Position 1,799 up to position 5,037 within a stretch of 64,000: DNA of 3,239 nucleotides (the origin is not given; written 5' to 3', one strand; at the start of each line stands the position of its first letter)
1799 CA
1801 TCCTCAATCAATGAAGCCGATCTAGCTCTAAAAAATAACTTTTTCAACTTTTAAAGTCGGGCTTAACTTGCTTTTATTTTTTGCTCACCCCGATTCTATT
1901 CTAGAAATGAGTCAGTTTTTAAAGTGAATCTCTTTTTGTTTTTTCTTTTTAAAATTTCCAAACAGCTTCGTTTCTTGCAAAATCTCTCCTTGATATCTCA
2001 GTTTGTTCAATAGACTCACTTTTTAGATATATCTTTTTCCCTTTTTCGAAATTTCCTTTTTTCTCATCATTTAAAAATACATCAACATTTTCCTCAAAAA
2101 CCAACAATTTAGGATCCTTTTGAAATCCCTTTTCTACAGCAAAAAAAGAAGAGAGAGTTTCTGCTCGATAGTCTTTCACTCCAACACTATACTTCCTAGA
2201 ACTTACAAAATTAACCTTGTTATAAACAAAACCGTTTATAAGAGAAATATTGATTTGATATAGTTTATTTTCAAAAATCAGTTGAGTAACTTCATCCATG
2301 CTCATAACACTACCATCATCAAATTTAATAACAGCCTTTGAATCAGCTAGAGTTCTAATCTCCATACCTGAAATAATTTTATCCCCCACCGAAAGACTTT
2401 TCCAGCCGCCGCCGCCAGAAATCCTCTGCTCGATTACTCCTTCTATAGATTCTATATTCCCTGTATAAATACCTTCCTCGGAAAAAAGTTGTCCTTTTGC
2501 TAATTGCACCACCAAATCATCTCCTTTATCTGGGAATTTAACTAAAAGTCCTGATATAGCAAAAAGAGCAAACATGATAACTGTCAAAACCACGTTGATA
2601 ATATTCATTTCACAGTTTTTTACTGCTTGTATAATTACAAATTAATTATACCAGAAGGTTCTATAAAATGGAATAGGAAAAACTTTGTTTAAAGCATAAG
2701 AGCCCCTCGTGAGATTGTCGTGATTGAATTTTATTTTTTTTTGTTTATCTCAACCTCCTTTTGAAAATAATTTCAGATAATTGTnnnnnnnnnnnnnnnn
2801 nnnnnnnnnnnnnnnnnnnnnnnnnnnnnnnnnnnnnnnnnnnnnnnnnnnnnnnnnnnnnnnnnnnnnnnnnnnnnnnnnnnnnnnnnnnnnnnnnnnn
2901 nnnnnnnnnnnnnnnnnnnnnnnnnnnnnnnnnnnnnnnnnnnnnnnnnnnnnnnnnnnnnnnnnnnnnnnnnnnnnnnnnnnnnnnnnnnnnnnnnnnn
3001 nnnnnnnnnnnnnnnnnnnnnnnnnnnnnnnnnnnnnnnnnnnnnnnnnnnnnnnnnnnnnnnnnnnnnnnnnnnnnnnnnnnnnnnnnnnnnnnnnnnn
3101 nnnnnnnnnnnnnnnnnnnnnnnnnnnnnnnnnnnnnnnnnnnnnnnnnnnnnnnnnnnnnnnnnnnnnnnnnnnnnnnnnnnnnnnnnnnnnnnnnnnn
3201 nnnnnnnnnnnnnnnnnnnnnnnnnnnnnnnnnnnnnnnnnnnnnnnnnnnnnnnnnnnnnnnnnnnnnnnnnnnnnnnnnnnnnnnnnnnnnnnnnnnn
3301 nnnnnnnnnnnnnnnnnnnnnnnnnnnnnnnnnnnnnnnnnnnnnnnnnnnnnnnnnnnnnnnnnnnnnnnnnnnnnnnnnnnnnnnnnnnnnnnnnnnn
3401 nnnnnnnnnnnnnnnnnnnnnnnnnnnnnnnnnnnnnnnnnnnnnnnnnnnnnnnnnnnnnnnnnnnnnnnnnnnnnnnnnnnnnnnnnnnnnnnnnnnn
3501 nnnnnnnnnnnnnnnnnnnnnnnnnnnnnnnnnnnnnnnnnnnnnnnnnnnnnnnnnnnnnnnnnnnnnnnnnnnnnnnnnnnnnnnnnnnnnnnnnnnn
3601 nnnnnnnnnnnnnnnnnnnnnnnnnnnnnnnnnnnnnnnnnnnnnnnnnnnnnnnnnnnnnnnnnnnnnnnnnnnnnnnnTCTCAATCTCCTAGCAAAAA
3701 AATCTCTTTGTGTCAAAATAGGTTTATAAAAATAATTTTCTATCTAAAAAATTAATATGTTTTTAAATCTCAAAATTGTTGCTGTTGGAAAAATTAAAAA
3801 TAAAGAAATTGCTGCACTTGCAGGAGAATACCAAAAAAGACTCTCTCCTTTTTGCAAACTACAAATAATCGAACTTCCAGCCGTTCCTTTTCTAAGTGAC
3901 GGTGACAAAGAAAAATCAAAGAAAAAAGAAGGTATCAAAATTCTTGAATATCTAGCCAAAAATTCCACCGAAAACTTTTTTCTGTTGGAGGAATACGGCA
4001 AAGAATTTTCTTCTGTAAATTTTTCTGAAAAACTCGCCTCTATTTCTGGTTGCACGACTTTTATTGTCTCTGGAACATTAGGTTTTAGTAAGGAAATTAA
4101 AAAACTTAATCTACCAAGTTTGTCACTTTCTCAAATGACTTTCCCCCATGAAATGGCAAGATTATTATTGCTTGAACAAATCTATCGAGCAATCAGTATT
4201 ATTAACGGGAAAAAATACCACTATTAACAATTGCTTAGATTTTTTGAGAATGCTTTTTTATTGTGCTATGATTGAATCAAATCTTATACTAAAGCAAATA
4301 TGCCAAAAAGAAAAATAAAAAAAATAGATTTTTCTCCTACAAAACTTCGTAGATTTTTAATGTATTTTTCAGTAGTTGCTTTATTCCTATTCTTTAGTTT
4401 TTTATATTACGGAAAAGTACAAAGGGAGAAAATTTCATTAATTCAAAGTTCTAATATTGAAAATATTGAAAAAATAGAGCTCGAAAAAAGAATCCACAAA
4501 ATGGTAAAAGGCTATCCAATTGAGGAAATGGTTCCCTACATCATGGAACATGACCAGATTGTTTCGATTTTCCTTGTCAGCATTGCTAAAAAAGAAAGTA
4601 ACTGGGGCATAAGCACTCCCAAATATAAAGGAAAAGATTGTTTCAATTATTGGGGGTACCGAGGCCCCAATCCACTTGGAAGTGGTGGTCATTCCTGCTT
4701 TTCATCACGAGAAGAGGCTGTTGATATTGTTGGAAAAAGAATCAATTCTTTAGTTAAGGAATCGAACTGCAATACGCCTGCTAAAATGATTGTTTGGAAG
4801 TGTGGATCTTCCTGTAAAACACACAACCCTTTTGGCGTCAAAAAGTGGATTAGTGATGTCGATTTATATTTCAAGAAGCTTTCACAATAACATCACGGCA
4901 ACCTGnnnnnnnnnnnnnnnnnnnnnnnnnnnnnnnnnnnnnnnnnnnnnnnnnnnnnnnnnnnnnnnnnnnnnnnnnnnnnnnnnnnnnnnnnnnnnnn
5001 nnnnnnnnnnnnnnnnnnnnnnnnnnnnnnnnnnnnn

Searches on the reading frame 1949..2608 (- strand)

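Call 17: search_protein_families(library=pfam, proteins=[window:1949-2608:-], max_evalue=0.001)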
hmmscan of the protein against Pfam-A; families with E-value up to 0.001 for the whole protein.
window:1949-2608:- (219 aa): 1 family
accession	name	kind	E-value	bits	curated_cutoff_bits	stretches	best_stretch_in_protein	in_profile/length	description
PF04773.18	FecR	-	3.3e-08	34.3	24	1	83-160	2-82/97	FecR protein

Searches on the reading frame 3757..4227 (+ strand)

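Call 17: search_protein_families(library=pfam, proteins=[window:3757-4227:+], max_evalue=0.001)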
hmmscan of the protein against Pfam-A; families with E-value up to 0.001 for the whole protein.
window:3757-4227:+ (156 aa): 1 family
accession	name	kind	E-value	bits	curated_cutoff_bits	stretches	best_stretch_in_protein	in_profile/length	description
PF02590.22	SPOUT_MTase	-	2.9e-42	144.7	27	1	4-155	2-154/154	Predicted SPOUT methyltransferase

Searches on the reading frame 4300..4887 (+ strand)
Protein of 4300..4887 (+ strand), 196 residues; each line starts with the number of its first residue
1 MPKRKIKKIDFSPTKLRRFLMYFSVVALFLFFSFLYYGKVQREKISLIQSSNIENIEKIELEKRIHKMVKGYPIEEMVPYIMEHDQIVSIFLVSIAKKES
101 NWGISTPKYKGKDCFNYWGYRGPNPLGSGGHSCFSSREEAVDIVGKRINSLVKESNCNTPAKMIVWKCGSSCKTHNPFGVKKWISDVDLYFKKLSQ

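Call 5: search_protein_families(library=pfam, proteins=[window:4300-4887:+], max_evalue=10)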
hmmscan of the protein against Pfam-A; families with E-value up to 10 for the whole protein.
window:4300-4887:+ (196 aa): 1 family
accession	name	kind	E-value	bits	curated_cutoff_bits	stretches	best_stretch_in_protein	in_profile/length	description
PF13150.11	TraL_transposon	-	0.08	13.2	27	1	20-67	35-77/86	Conjugative transposon protein TraL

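Call 6: search_protein_families(library=ncbifam, proteins=[window:4300-4887:+], max_evalue=10)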
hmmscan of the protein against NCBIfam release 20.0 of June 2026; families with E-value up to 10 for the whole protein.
window:4300-4887:+ (196 aa): 1 family
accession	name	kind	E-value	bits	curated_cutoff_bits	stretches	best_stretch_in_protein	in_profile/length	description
NF002142.0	PRK00979.1-1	subfamily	0.068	12.2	287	1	25-80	245-301/306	tetrahydromethanopterin S-methyltransferase subunit H family protein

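Call 18: predict_structure(alignment_id=A3)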
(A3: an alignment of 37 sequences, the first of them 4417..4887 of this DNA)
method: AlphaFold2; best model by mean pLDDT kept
length: 157 residues; sequences in the alignment: 37
mean_pLDDT: 90.9   pTM: 0.85
mean pLDDT of the five models: 90.9, 89.6, 89.2, 88.8, 87.8
residues with pLDDT >= 90: 114; 70-90: 31; 50-70: 11; < 50: 1
segments of 3 or more residues with pLDDT < 50: none
pLDDT, mean of each block of 10 residues (from residue 1): 55 80 98 99 98 98 94 93 83 93 97 96 90 89 97 96
secondary structure, 60 per line:
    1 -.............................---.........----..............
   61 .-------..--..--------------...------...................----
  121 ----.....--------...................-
elements in order: H2-30 H34-42 H47-61 H98-116 H125-129 H138-156

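Call 20: fold_search(model_id=the predicted structure, library=pdb)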
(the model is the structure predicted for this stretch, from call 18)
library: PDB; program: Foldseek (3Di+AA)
matches with E <= 10: 27; with E <= 0.001: 0
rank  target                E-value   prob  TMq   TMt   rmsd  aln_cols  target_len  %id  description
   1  3vwo                  2.9e-02  1.00  0.50  0.51   5.4       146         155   16  Crystal structure of peptidoglycan hydrolase mutant from Sphingomonas sp. A1 (released 2013-09-04)
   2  2zyc                  8.2e-02  0.99  0.46  0.46   5.1       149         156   15  Crystal structure of peptidoglycan hydrolase from Sphingomonas sp. A1 (released 2009-02-03)
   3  3k3t                  1.3e-01  0.99  0.50  0.52   4.8       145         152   14  E185A mutant of peptidoglycan hydrolase from Sphingomonas sp. A1 (released 2010-07-14)
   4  5dn4                  4.3e-01  0.87  0.47  0.46   5.7       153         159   16  Structure of the glycoside hydrolase domain from Salmonella typhimurium FlgJ (released 2016-02-24)
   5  5dn5_A                5.6e-01  0.63  0.41  0.42   7.6       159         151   12  Structure of a C-terminally truncated glycoside hydrolase domain from Salmonella typhimurium FlgJ (released 2016-02-24)
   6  5dn5_C                1.9e+00  0.18  0.34  0.38  11.1       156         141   12  Structure of a C-terminally truncated glycoside hydrolase domain from Salmonella typhimurium FlgJ (released 2016-02-24)
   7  7upq_A                2.6e+00  0.14  0.28  0.25   9.8       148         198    9  Crystal structure of designed heterotrimeric assembly DHT03_1arm_A21/B/C (released 2022-12-14)
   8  1hen                  3.1e+00  0.10  0.30  0.34   8.9       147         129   17  STRUCTURAL AND THERMODYNAMIC ANALYSIS OF COMPENSATING MUTATIONS WITHIN THE CORE OF CHICKEN EGG WHITE LYSOZYME (released 1993-10-31)
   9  1hem                  3.2e+00  0.08  0.26  0.30   9.3       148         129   16  STRUCTURAL AND THERMODYNAMIC ANALYSIS OF COMPENSATING MUTATIONS WITHIN THE CORE OF CHICKEN EGG WHITE LYSOZYME (released 1993-10-31)
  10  6cfc                  3.4e+00  0.16  0.37  0.14   8.7       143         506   12  Crystal structure of soluble lytic transglycosylase Cj0843 of Campylobacter jejuni in complex with Bulgecin A (released 2018-05-30)
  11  8dq3_A                3.6e+00  0.04  0.19  0.12  17.3       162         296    9  X-ray crystal structure of Aggregatibacter actinomycetemcomitans dimanganese(II) class Id ribonucleotide reductase bet (released 2023-07-26)
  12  4k10_D                3.6e+00  0.04  0.19  0.11  15.5       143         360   11  Crystal Structure of Leshmaniasis major Farnesyl diphosphate synthase in complex with 3-FLUORO-1-(2-HYDROXY-2,2-DIPHOS (released 2014-04-02)
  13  7upp_A                4.2e+00  0.11  0.30  0.18   9.8       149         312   11  Crystal structure of designed heterotrimeric assembly DHT03_2arm_A21/B21/C long (released 2022-12-14)
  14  8dq3_D                4.2e+00  0.03  0.17  0.11  17.4       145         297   12  X-ray crystal structure of Aggregatibacter actinomycetemcomitans dimanganese(II) class Id ribonucleotide reductase bet (released 2023-07-26)
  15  7tcd                  4.6e+00  0.06  0.19  0.09  14.2       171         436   12  LOV2-DARPIN fusion: D13 (released 2023-07-05)
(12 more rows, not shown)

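Call 58: list_cluster_members(proteins=[window:4300-4887:+, window:29605-30492:+, window:30630-31757:+])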
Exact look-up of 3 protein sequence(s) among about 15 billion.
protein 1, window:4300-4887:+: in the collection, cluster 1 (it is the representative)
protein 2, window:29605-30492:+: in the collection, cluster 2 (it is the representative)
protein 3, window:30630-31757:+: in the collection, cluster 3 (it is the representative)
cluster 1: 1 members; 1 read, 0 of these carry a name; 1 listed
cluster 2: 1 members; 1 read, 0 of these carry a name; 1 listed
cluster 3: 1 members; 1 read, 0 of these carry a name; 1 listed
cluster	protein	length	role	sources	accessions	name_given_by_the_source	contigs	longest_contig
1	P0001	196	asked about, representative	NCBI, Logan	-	-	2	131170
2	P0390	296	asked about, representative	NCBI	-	-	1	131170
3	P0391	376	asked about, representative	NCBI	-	-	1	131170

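Call 59: find_encoding_contigs(protein=P0391, flank=3000, max_places=3)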
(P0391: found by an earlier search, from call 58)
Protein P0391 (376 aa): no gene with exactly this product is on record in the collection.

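Call 64: fold_search(model_id=the predicted structure, library=viral)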
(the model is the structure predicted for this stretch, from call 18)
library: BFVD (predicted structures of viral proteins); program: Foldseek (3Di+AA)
matches with E <= 10: 100; with E <= 0.001: 0
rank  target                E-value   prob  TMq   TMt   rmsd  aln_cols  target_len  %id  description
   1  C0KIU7                4.5e-02  0.99  0.43  0.31   6.1       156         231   15  p5 [Pseudomonas phage phi2954]
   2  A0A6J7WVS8            5.9e-02  0.99  0.51  0.36   6.9       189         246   14  LT_GEWL domain containing protein [uncultured Caudovirales phage]
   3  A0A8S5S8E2            6.2e-02  1.00  0.59  0.17   3.6       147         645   18  43 kDa tail protein [Siphoviridae sp. ctb3910]
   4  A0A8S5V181            6.2e-02  0.99  0.50  0.10   6.0       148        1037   17  Peptidase [Myoviridae sp. ctJ2i1]
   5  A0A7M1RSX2            1.7e-01  0.85  0.41  0.15   7.6       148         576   12  Mannosyl-glycoprotein endo-beta-N-acetylglucosamidase-like domain-containing protein [uncultured phage cr124_1]
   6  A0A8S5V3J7            1.7e-01  0.97  0.45  0.42   6.3       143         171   16  Mannosyl-glycoprotein endo-beta-N-acetylglucosaminidase [Myoviridae sp. ctk6V34]
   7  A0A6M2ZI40            2.3e-01  0.93  0.47  0.10   4.6       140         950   21  Lysozyme [Synechococcus phage S-SCSM1]
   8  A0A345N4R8            2.6e-01  0.85  0.46  0.41   5.3       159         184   16  (no name in the UniProt tables at hand)
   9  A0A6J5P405            2.8e-01  0.94  0.49  0.14   5.9       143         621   15  Mannosyl-glycoprotein endo-beta-N-acetylglucosamidase-like domain containing protein [uncultured Caudovirales phage]
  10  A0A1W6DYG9            2.8e-01  0.89  0.48  0.45   7.1       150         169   13  Transglycosylase SLT domain-containing protein [Aeromonas phage phiA8-29]
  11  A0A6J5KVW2            2.9e-01  0.87  0.49  0.44   6.8       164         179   15  Transglycosylase SLT domain 1 [uncultured Caudovirales phage]
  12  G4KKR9                3.2e-01  0.91  0.51  0.36   5.3       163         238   13  (no name in the UniProt tables at hand)
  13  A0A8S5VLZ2            4.4e-01  0.72  0.41  0.38  13.6       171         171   13  (no name in the UniProt tables at hand)
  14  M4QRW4                4.6e-01  0.63  0.40  0.10   7.4       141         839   17  Uncharacterized protein [Synechococcus phage S-CAM1]
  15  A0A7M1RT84            4.9e-01  0.60  0.40  0.20   9.1       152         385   11  Mannosyl-glycoprotein endo-beta-N-acetylglucosamidase-like domain-containing protein [uncultured phage cr130_1]
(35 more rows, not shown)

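Call 77: search_protein_families(library=phrogs, proteins=[window:4300-4887:+], max_evalue=1)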
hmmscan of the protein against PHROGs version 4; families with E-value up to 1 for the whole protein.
window:4300-4887:+ (196 aa): 1 family
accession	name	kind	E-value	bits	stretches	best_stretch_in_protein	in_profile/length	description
phrog_25820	-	lysis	0.023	15.1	1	47-141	120-205/265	endolysin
